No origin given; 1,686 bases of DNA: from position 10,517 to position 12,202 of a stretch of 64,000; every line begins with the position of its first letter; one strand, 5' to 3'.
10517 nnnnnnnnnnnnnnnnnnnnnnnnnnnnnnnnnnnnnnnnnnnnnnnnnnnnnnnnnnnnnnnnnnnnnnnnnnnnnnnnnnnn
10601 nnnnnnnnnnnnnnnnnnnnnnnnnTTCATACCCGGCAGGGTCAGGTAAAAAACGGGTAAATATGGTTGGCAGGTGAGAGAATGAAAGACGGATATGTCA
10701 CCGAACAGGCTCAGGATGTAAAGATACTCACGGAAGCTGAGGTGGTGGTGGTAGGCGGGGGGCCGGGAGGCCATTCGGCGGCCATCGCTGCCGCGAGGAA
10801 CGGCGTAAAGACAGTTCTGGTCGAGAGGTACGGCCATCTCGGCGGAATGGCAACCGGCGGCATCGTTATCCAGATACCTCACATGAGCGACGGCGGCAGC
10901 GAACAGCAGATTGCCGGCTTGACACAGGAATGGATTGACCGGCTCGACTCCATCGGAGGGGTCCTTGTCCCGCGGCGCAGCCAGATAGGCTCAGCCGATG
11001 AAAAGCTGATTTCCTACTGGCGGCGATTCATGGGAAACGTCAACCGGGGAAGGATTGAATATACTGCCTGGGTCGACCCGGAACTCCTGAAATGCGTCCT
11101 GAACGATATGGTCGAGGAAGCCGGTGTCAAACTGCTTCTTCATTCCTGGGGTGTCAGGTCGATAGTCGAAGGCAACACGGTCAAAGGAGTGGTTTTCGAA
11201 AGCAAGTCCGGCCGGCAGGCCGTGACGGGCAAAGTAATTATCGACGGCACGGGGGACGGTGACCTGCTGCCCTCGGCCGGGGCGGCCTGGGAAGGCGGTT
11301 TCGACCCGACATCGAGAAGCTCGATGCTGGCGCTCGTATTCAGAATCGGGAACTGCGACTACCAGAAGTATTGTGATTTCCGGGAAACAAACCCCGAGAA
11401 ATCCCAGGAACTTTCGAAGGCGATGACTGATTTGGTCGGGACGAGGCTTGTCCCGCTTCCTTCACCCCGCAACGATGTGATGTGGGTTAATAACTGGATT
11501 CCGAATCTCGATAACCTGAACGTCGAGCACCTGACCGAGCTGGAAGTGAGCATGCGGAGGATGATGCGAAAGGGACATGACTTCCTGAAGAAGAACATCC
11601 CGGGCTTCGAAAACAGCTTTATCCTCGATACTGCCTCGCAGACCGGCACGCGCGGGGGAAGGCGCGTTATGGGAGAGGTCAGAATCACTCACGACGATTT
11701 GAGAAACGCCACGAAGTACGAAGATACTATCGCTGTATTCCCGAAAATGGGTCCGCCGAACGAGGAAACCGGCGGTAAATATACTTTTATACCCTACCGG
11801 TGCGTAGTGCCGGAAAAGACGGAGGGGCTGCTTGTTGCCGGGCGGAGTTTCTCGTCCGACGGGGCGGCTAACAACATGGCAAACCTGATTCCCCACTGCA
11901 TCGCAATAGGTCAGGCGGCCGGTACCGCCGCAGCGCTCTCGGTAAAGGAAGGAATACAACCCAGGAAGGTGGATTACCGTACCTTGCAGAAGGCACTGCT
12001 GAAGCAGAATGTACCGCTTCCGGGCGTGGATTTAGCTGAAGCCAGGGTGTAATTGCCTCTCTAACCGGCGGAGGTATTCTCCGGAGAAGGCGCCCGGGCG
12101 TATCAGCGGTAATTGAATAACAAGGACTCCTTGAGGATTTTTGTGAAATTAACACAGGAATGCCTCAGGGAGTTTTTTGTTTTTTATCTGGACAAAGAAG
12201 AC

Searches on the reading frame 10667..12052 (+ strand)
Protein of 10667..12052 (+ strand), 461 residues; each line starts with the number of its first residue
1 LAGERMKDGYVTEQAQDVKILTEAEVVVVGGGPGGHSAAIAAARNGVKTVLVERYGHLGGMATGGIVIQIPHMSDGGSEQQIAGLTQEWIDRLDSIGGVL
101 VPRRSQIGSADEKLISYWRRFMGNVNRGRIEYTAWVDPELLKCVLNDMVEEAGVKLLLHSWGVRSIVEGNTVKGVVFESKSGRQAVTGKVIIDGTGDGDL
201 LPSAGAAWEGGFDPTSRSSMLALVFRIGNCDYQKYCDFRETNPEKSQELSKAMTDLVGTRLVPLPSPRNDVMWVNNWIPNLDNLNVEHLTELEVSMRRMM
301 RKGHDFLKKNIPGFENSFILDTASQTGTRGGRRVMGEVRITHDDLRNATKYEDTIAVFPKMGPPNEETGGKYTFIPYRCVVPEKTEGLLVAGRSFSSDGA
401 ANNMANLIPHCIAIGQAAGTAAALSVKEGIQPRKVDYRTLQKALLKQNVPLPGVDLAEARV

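Call 18: search_protein_families(library=pfam, proteins=[window:10667-12052:+], max_evalue=0.001)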
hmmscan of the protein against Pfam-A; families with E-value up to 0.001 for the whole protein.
window:10667-12052:+ (461 aa): 8 families
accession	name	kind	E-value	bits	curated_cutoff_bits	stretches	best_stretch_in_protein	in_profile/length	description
PF12831.13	FAD_oxidored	-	1.5e-90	304.9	27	1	25-444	1-416/416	FAD dependent oxidoreductase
PF07992.20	Pyr_redox_2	-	4.8e-07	29.9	26.1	1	25-59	2-32/291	Pyridine nucleotide-disulphide oxidoreductase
PF01946.23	Thi4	-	5.8e-06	26.1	26.2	1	13-67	7-63/235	Thi4 family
PF00890.30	FAD_binding_2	-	1.8e-05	24.5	20.4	1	26-76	2-54/414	FAD binding domain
PF01494.25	FAD_binding_3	-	1.9e-05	24.5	22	1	23-57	1-35/349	FAD binding domain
PF13450.12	NAD_binding_8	-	2.8e-05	24.8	21.9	1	28-63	1-36/68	NAD(P)-binding Rossmann-like domain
PF01134.28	GIDA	-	3.1e-05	23.6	22.1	1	25-61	1-38/391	Glucose inhibited division protein A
PF01266.30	DAO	-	8e-05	22.8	27.9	1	26-142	2-126/353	FAD dependent oxidoreductase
